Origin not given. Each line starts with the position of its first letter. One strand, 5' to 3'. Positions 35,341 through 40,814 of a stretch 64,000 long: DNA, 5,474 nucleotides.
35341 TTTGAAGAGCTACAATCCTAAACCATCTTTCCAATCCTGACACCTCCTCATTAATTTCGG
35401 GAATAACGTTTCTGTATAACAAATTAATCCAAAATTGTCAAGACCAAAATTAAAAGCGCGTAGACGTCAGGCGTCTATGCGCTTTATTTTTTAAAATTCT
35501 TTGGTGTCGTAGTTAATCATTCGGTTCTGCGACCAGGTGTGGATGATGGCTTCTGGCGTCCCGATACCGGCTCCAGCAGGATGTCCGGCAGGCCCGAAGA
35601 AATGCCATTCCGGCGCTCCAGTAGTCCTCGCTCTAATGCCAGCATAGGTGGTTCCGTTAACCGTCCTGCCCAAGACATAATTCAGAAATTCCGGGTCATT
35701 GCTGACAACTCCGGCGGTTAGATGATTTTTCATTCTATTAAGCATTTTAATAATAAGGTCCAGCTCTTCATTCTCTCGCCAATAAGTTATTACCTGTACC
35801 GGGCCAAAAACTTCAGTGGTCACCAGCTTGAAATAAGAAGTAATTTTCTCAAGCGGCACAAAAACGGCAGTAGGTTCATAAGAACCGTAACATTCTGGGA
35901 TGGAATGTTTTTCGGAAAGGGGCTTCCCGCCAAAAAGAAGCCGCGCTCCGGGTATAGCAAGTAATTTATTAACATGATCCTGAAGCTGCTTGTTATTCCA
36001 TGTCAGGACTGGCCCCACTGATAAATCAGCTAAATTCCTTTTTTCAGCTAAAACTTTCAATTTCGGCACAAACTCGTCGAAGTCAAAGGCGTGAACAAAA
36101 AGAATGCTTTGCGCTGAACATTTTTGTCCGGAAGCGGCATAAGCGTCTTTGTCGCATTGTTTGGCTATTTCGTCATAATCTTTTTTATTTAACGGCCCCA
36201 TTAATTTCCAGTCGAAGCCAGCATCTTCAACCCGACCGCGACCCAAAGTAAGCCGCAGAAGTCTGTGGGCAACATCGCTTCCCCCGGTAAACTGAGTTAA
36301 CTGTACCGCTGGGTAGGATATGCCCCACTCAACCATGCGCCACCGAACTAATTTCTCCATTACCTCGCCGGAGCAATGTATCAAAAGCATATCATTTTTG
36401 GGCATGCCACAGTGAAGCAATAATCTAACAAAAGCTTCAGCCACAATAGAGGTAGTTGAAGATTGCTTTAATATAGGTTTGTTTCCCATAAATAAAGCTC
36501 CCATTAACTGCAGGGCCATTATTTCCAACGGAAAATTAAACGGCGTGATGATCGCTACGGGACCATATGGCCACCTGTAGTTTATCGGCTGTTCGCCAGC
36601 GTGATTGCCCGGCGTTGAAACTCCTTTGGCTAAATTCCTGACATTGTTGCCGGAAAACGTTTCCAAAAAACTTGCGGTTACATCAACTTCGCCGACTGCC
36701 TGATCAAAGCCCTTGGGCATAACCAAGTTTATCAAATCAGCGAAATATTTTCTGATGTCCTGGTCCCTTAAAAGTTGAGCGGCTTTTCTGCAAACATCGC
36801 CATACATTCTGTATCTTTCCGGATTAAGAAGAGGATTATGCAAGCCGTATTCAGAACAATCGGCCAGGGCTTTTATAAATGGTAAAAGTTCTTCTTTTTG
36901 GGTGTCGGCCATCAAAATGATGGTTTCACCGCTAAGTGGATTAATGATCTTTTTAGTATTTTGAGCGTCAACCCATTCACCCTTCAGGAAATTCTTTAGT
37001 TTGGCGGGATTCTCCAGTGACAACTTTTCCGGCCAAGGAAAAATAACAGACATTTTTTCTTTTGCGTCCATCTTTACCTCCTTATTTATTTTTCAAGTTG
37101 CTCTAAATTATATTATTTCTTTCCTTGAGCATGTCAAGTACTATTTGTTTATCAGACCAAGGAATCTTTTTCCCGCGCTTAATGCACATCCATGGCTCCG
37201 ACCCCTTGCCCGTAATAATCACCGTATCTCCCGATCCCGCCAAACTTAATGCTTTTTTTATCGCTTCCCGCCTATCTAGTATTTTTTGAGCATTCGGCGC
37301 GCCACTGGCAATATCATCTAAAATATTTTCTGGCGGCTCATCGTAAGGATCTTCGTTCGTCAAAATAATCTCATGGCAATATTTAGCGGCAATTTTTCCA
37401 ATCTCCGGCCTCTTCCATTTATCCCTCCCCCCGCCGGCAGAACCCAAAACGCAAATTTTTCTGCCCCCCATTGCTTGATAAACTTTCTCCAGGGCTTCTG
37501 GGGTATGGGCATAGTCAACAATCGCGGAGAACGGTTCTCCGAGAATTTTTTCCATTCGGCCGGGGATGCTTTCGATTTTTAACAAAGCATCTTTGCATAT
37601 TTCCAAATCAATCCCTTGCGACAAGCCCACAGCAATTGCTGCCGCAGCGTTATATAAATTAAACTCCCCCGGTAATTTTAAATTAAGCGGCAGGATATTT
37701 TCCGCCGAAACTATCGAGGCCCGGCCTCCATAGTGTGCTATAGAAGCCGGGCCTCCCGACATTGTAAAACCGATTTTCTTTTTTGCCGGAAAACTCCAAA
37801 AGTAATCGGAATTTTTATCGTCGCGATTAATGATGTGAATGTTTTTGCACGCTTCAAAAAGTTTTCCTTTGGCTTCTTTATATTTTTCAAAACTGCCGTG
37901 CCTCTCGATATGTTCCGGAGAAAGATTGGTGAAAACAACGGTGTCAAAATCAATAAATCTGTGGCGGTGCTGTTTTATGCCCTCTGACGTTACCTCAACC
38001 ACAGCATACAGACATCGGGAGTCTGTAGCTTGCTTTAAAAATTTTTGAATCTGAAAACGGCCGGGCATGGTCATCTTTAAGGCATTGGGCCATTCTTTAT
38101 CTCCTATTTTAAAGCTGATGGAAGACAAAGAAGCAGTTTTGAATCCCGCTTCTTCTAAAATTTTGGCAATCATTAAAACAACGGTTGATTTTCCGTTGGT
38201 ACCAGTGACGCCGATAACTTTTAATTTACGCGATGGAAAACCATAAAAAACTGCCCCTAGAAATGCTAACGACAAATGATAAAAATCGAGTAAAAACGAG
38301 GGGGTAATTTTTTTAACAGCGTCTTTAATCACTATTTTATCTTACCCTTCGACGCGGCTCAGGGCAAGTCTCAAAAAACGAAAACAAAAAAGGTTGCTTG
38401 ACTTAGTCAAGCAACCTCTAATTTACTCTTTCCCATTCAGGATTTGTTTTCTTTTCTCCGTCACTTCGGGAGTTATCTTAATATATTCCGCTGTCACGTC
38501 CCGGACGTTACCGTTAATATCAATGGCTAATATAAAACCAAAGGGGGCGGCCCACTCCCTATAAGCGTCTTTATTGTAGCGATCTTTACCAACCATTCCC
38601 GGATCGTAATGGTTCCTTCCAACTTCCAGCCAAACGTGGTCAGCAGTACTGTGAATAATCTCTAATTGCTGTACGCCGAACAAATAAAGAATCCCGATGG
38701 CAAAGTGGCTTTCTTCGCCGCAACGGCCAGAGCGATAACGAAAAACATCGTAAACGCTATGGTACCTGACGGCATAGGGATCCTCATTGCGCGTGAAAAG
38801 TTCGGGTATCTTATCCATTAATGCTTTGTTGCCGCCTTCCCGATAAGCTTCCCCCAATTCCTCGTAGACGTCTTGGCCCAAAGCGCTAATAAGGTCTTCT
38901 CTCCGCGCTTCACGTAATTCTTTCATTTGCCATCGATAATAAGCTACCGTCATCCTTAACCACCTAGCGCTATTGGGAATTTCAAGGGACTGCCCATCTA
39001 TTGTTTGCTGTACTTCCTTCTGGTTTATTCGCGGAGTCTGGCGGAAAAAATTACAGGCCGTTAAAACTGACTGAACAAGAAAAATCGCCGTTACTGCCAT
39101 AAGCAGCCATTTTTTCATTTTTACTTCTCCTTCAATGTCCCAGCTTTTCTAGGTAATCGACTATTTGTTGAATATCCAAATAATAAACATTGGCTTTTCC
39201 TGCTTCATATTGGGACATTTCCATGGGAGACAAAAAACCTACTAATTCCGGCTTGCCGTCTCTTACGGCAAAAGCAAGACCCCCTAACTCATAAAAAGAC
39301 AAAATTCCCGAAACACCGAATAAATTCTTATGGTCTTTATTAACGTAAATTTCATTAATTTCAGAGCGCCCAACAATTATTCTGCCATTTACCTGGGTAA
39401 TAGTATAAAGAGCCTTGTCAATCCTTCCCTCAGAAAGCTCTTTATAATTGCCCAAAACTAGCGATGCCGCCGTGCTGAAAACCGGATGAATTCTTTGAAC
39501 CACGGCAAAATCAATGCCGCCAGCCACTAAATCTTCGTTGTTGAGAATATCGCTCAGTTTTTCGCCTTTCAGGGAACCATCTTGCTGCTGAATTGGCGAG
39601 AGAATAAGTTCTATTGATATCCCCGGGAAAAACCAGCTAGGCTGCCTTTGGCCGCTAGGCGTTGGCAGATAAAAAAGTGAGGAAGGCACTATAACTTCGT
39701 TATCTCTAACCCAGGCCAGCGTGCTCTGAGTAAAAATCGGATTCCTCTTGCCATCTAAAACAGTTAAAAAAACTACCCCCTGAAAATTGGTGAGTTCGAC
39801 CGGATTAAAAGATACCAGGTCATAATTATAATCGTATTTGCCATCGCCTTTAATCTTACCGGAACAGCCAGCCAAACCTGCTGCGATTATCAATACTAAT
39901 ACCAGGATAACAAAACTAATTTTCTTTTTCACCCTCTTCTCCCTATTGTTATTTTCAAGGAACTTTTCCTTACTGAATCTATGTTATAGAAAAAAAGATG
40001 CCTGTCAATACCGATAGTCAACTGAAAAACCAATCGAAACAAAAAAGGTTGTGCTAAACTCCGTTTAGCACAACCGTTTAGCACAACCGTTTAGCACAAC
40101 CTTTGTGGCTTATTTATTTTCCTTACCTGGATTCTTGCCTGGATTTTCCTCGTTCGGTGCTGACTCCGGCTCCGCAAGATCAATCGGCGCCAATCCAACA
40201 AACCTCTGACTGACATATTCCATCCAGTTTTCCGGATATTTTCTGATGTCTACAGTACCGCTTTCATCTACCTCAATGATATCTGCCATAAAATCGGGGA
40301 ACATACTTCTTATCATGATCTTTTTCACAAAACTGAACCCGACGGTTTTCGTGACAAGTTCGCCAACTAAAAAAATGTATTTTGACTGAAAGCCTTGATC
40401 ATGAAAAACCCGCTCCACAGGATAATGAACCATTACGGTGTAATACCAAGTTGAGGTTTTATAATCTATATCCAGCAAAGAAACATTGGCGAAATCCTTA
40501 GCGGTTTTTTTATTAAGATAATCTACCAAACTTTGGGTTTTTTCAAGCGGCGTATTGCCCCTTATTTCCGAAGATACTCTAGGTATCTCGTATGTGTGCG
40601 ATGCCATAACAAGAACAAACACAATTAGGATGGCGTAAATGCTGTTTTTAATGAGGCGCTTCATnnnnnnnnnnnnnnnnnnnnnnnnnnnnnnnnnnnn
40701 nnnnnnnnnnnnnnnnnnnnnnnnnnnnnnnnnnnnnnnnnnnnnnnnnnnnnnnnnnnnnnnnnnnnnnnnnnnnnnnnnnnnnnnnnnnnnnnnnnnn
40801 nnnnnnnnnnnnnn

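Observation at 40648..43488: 946-aa FtsH-like protein with a multi-TM N-terminus, a 150-aa insert in the AAA+ module and an HEXXXH zinc motif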

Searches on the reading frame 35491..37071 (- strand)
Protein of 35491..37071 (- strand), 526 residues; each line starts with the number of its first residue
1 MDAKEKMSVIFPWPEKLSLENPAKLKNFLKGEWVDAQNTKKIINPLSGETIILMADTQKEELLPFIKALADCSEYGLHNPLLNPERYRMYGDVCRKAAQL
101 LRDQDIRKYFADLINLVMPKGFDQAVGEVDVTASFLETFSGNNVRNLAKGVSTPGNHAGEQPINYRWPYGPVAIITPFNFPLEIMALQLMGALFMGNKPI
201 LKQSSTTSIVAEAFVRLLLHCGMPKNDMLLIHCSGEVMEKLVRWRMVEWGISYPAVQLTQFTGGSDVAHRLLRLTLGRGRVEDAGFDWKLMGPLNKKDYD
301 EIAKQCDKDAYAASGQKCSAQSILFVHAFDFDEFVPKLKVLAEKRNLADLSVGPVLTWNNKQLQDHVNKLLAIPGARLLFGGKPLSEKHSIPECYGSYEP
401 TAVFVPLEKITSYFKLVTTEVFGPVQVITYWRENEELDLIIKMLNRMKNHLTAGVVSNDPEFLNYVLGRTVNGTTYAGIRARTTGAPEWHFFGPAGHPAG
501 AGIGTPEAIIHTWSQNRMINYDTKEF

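Call 66: search_protein_families(library=pfam, proteins=[window:35491-37071:-], max_evalue=0.001)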
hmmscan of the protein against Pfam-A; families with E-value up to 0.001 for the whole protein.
window:35491-37071:- (526 aa): 1 family
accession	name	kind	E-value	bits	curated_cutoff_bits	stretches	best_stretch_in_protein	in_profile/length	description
PF00171.27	Aldedh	-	1.3e-43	149.7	23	1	33-479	1-424/461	Aldehyde dehydrogenase family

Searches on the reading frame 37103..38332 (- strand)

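Call 66: search_protein_families(library=pfam, proteins=[window:37103-38332:-], max_evalue=0.001)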
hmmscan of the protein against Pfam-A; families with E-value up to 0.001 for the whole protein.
window:37103-38332:- (409 aa): 2 families
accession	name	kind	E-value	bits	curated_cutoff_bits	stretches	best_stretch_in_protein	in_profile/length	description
PF08245.18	Mur_ligase_M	-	1.6e-41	142.9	24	1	42-235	1-199/200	Mur ligase middle domain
PF02875.26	Mur_ligase_C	-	8e-25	88.6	28.4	1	258-377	1-127/127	Mur ligase, glutamate ligase domain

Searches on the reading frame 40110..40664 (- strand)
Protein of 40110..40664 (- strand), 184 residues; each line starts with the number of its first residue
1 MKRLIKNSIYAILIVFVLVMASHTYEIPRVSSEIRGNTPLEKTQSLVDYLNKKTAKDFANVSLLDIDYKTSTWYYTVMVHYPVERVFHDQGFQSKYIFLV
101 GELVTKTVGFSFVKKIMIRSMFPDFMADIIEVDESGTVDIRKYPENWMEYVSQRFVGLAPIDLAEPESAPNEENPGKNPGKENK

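Call 3: search_protein_families(library=pfam, proteins=[window:40110-40664:-], max_evalue=0.01)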
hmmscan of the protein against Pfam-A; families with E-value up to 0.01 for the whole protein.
window:40110-40664:- (184 aa): 0 families

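Call 4: search_protein_families(library=ncbifam, proteins=[window:40110-40664:-], max_evalue=0.01)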
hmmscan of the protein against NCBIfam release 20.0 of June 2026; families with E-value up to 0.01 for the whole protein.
window:40110-40664:- (184 aa): 0 families

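Call 40: find_homologous_proteins(query=window:40110-40664:-, max_evalue=0.001)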
Query window:40110-40664:- (184 aa): 1 proteins with E <= 0.001 among 42 candidates.
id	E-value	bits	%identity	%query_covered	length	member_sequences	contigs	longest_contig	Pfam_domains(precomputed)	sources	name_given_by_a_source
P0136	6.5e-106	369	100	90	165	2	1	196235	-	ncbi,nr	ncbi:MAG: hypothetical protein HYV47_01970 [Candidatus Nealsonbacteria bacterium]|nr:hypothetical pr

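Call 42: search_protein_families(library=padloc, proteins=[window:40110-40664:-], max_evalue=0.01)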
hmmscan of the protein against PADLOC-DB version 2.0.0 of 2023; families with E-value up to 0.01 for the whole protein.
window:40110-40664:- (184 aa): 0 families

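Call 54: find_homologous_proteins(query=A5, max_evalue=0.001)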
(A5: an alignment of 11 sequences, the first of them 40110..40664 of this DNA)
Query A5 (11 sequences) (184 aa, profile of the alignment): 3 proteins with E <= 0.001 among 8000 candidates.
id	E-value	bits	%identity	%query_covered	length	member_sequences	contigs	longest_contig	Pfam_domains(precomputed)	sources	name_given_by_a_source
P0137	2.2e-45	173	-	-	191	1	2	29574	-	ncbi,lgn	ncbi:MAG: hypothetical protein WD940_01190 [Patescibacteria group bacterium]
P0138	6.9e-32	129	27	8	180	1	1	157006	-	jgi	jgi:hypothetical protein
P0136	4.0e-31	127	100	90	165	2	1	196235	-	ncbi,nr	ncbi:MAG: hypothetical protein HYV47_01970 [Candidatus Nealsonbacteria bacterium]|nr:hypothetical pr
